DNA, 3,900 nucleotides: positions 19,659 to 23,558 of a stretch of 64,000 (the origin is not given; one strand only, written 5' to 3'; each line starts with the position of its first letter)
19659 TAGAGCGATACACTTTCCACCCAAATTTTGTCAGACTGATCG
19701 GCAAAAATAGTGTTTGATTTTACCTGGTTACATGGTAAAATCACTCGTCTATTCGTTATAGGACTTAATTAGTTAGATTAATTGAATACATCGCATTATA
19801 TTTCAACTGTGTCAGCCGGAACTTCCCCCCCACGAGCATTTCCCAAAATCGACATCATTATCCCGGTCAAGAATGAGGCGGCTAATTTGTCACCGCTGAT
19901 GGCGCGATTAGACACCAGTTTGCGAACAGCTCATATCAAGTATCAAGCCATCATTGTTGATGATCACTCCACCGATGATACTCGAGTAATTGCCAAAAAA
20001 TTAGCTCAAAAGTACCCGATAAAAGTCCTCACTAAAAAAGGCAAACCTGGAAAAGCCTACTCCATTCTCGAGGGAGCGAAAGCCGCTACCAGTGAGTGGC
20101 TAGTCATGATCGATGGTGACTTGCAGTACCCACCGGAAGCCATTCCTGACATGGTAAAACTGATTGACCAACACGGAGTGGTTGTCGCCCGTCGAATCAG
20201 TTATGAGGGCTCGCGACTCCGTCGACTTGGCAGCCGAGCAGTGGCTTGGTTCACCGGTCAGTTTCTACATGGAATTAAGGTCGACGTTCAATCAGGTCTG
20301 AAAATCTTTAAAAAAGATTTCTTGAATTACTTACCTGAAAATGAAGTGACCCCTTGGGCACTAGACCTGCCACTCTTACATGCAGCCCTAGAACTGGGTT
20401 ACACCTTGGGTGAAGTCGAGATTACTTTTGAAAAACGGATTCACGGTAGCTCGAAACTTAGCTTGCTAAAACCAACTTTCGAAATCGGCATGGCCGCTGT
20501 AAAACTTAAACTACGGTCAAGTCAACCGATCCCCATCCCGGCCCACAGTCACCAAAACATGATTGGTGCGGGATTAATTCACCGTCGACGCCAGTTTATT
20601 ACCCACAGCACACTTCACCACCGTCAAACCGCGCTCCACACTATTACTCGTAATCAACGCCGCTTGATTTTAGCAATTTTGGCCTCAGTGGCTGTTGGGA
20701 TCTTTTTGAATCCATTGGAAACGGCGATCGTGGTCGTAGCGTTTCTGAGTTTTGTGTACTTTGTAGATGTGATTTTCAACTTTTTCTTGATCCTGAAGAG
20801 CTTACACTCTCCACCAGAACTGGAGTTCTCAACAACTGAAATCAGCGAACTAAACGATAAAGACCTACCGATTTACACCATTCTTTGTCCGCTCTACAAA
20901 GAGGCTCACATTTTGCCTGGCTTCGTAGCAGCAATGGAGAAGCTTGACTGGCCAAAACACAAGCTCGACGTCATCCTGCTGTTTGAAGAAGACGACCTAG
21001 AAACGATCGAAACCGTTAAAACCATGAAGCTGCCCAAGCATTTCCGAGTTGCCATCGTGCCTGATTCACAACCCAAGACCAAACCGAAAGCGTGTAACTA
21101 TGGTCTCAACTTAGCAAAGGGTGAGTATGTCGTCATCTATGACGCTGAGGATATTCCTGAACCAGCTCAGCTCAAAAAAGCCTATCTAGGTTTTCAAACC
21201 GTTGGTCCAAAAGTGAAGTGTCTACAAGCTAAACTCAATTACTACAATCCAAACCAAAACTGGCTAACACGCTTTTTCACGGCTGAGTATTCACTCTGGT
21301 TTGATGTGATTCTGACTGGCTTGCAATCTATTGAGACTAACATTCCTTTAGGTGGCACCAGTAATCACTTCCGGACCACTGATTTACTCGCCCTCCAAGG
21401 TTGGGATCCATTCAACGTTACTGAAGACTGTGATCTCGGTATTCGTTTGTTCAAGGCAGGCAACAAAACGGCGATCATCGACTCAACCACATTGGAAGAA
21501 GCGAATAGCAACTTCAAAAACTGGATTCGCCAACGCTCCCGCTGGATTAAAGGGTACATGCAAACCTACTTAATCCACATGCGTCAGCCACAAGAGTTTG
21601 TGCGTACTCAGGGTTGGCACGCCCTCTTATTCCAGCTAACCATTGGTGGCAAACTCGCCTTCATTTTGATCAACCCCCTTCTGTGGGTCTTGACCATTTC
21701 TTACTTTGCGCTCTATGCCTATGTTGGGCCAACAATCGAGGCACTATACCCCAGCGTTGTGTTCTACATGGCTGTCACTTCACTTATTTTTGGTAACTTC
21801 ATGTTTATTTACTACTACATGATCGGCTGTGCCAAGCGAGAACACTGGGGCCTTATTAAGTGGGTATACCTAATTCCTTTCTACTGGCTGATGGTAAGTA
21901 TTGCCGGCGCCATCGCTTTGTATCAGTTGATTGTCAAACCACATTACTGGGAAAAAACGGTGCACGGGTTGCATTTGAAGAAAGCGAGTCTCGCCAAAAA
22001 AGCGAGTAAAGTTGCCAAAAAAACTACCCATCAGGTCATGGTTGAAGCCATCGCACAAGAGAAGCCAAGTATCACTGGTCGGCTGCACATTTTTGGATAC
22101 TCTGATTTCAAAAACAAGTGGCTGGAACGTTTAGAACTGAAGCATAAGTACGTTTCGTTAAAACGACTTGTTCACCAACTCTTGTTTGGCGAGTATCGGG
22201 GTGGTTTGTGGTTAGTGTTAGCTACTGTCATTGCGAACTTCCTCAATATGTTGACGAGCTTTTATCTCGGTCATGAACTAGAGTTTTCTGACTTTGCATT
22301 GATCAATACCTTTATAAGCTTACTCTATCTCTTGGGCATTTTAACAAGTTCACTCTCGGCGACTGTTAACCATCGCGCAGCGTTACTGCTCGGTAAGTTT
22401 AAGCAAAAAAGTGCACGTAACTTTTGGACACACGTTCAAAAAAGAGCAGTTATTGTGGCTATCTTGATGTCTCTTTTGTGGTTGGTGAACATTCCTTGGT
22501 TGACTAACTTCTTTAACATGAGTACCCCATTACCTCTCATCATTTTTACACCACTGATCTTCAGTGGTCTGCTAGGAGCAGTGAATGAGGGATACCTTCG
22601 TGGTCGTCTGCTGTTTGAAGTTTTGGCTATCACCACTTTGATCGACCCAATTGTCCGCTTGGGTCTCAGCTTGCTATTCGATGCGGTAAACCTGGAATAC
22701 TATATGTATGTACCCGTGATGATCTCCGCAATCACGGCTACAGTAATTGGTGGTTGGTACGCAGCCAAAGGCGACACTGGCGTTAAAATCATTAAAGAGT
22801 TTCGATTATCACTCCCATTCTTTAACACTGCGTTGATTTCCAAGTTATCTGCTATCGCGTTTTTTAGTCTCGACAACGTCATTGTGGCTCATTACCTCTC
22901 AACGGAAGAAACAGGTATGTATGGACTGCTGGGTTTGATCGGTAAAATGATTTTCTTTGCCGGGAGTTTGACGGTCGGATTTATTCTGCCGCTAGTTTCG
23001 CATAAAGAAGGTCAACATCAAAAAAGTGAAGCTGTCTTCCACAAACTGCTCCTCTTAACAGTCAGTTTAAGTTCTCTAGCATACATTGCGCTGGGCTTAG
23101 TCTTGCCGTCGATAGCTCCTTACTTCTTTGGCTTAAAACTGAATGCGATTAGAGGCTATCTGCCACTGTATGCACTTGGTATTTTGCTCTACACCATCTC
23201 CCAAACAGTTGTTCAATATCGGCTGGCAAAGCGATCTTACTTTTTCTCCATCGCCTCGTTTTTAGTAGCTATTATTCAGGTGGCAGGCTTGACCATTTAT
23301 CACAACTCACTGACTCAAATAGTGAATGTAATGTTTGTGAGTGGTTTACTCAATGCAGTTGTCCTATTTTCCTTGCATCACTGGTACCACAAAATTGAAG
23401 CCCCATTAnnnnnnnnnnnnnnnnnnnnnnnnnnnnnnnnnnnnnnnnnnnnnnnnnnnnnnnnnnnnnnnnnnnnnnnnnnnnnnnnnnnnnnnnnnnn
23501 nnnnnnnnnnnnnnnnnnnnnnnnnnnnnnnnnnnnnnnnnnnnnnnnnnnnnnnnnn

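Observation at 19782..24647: Single 1621-aa polypeptide fusing GT2 + processive GT2 (QxxRW) + Wzx-like flippase + GT4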

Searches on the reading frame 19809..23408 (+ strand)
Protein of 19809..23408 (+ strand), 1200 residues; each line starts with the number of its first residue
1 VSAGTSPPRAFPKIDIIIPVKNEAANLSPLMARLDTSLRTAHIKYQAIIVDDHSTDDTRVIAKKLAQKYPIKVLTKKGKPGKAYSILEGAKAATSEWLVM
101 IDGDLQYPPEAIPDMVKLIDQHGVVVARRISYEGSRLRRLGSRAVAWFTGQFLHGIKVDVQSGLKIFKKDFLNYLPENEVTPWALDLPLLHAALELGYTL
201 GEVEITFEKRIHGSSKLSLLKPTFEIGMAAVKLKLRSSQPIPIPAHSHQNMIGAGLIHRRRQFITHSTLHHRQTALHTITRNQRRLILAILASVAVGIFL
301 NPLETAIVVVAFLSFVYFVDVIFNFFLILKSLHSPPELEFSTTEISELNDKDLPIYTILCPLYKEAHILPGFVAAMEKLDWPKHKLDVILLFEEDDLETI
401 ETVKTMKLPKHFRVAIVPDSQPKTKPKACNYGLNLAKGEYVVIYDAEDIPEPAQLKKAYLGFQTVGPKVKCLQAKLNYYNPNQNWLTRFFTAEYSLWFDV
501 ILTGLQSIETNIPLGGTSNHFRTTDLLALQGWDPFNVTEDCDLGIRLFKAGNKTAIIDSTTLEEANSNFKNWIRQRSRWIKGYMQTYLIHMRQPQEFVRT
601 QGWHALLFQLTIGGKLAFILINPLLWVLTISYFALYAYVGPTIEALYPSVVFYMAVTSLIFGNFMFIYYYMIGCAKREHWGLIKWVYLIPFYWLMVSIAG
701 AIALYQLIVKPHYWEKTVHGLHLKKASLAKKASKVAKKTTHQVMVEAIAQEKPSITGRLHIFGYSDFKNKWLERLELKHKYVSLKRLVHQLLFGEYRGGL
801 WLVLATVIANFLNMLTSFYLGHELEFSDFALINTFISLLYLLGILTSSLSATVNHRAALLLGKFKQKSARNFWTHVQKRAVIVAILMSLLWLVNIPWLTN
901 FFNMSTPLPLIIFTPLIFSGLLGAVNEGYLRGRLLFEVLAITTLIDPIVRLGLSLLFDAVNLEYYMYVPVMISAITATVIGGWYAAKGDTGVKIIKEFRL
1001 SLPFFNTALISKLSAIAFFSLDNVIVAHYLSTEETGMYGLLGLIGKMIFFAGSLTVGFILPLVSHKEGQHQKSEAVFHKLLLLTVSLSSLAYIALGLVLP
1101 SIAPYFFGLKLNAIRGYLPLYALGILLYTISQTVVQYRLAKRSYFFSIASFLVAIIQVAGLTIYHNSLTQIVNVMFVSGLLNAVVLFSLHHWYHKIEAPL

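Call 55: predict_structure(alignment_id=A3)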
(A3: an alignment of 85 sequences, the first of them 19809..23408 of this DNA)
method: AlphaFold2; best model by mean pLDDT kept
length: 1200 residues; sequences in the alignment: 85
mean_pLDDT: 88.1   pTM: 0.62
mean pLDDT of the five models: 88.1, 87.5, 86.6, 86.3, 85.1
residues with pLDDT >= 90: 751; 70-90: 360; 50-70: 47; < 50: 42
segments of 3 or more residues with pLDDT < 50: 1-7, 732-766
pLDDT, mean of each block of 10 residues (from residue 1): 44 92 94 96 96 94 95 94 94 95 93 95 94 79 87 92 94 87 92 92 91 73 87 87 91 93 94 90 92 96 93 92 88 80 96 97 90 96 98 93 93 95 91 97 95 98 94 92 89 90 85 79 96 89 89 92 91 92 93 91 89 89 85 84 85 87 87 90 89 91 93 83 59 46 37 35 47 60 69 80 90 87 82 89 93 94 79 92 95 93 87 95 96 93 95 94 91 96 86 67 94 85 86 88 91 92 93 91 93 94 86 94 96 96 94 94 94 96 96 87
secondary structure, 60 per line:
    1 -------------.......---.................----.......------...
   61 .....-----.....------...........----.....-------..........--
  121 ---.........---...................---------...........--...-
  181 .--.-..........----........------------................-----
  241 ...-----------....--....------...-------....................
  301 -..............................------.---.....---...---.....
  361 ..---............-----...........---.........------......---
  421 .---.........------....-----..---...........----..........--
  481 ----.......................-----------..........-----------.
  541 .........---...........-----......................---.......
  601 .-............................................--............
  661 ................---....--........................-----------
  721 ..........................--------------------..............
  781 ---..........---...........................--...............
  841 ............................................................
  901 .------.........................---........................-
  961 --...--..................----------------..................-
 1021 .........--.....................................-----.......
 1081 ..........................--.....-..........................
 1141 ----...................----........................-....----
elements in order (helices of 4 or more, strands of 3 or more residues): E14-20 H24-40 E45-51 H58-65 E71-75 H82-92 E97-101 H109-118 E124-132 H136-154 E164-168 H169-174 H186-195 E200-207 H220-235 E241-243 E255-258 E261-264 H281-300 H302-331 H342-346 E356-362 H366-377 E386-393 H397-405 E412-417 H425-433 E440-443 H454-464 E469-478 H485-507 E519-522 H523-528 H540-549 E553-563 H569-590 H594-601 H603-646 H649-676 H680-683 H686-709 H721-746 H767-780 H784-793 H797-823 H826-901 H908-932 H936-959 H968-985 H1002-1019 H1021-1029 H1032-1068 H1074-1106 H1109-1113 H1115-1140 H1145-1163 H1168-1191 H1193-1196

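Call 59: fold_search(model_id=the predicted structure, library=pdb)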
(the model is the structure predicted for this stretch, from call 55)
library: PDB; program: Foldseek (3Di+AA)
matches with E <= 10: 956; with E <= 0.001: 295
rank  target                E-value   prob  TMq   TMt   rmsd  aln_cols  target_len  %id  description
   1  2z86_B                3.6e-11  1.00  0.16  0.28  19.4       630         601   12  Crystal structure of chondroitin polymerase from Escherichia coli strain K4 (K4CP) complexed with UDP-GlcUA and UDP (released 2008-09-16)
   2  2z87_B                5.2e-11  1.00  0.15  0.29  18.8       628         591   13  Crystal structure of chondroitin polymerase from Escherichia coli strain K4 (K4CP) complexed with UDP-GalNAc and UDP (released 2008-09-16)
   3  8smn_A                7.4e-11  1.00  0.20  0.43  19.5       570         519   14  Xenopus laevis hyaluronan synthase 1, nascent HA polymer bound state (released 2024-05-01)
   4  8smm_A                1.3e-10  1.00  0.21  0.44  19.2       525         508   14  Xenopus laevis hyaluronan synthase 1 (released 2024-05-01)
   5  8smp_A                2.5e-10  1.00  0.25  0.52  16.6       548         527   15  Xenopus laevis hyaluronan synthase 1, UDP-bound, gating loop inserted state (released 2024-05-01)
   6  2z87_A                2.5e-10  1.00  0.15  0.29  18.9       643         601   12  Crystal structure of chondroitin polymerase from Escherichia coli strain K4 (K4CP) complexed with UDP-GalNAc and UDP (released 2008-09-16)
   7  5mlz                  3.0e-10  1.00  0.17  0.55   3.0       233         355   29  Dolichyl phosphate mannose synthase in complex with GDP and Mg2+ (released 2017-08-09)
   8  9asc_A                3.1e-10  1.00  0.17  0.60   3.1       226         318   22  Cryo-EM Structure of the Glycosyltransferase ArnC from Salmonella enterica in the UDP-bound State Determined on Talos  (released 2025-02-05)
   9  7sp7_A                3.3e-10  1.00  0.20  0.44  21.2       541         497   13  Chlorella virus hyaluronan synthase inhibited by UDP (released 2022-04-06)
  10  2z86_D                3.8e-10  1.00  0.15  0.28  20.3       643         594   11  Crystal structure of chondroitin polymerase from Escherichia coli strain K4 (K4CP) complexed with UDP-GlcUA and UDP (released 2008-09-16)
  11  7sp8_A                4.8e-10  1.00  0.20  0.43  21.4       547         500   12  Chlorella virus Hyaluronan Synthase bound to UDP-GlcNAc (released 2022-04-06)
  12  2z86_C                4.8e-10  1.00  0.15  0.29  19.2       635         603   13  Crystal structure of chondroitin polymerase from Escherichia coli strain K4 (K4CP) complexed with UDP-GlcUA and UDP (released 2008-09-16)
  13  2z86_A                5.7e-10  1.00  0.16  0.31  19.2       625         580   12  Crystal structure of chondroitin polymerase from Escherichia coli strain K4 (K4CP) complexed with UDP-GlcUA and UDP (released 2008-09-16)
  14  8sne_A                1.0e-09  1.00  0.23  0.51  19.2       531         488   12  Chlorella virus Hyaluronan Synthase bound to GlcA extended GlcNAc primer and UDP (released 2024-05-01)
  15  9yq5_A                1.0e-09  1.00  0.26  0.58  16.5       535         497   12  Chlorella virus hyaluronan synthase bound to an inserted UDP-GlcA (released 2025-12-10)
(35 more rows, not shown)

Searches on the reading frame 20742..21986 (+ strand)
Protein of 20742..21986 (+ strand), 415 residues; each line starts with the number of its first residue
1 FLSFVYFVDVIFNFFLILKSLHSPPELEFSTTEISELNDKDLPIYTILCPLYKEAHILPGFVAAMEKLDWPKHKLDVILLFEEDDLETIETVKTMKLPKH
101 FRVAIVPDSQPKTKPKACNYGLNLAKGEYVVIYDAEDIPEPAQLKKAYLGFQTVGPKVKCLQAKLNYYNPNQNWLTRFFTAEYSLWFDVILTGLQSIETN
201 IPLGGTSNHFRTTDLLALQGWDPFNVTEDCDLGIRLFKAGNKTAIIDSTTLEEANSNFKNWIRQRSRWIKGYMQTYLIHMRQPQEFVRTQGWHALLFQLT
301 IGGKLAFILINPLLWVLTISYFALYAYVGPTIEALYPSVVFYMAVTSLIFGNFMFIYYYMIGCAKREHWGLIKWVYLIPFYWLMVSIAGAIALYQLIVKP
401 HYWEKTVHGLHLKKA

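Call 28: search_solved_structures(query=window:20742-21986:+, max_evalue=0.001)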
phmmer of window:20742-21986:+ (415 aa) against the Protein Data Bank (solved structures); distinct sequences matched with E-value up to 0.001: 5.
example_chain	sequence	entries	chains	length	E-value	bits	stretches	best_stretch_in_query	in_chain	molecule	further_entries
5ej1_A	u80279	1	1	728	1.2e-07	34.4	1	104-355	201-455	Putative cellulose synthase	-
4hg6_A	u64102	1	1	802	1.5e-07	34.1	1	104-355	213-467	Cellulose Synthase Subunit A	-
4p00_A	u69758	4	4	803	1.5e-07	34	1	104-355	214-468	Cellulose Synthase A subunit | Cellulose Synthase subunit A | Putative cellulose synthase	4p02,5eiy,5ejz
6yv7_B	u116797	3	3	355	0.00027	23.4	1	43-160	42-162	Glycosyl transferase, family 2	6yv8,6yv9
6yv7_A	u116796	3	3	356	0.00027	23.3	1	43-160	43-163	Glycosyl transferase, family 2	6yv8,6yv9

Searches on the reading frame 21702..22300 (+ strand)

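Call 8: search_protein_families(library=pfam, proteins=[window:21702-22300:+], max_evalue=10)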
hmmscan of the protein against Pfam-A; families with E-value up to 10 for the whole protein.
window:21702-22300:+ (199 aa): 0 families
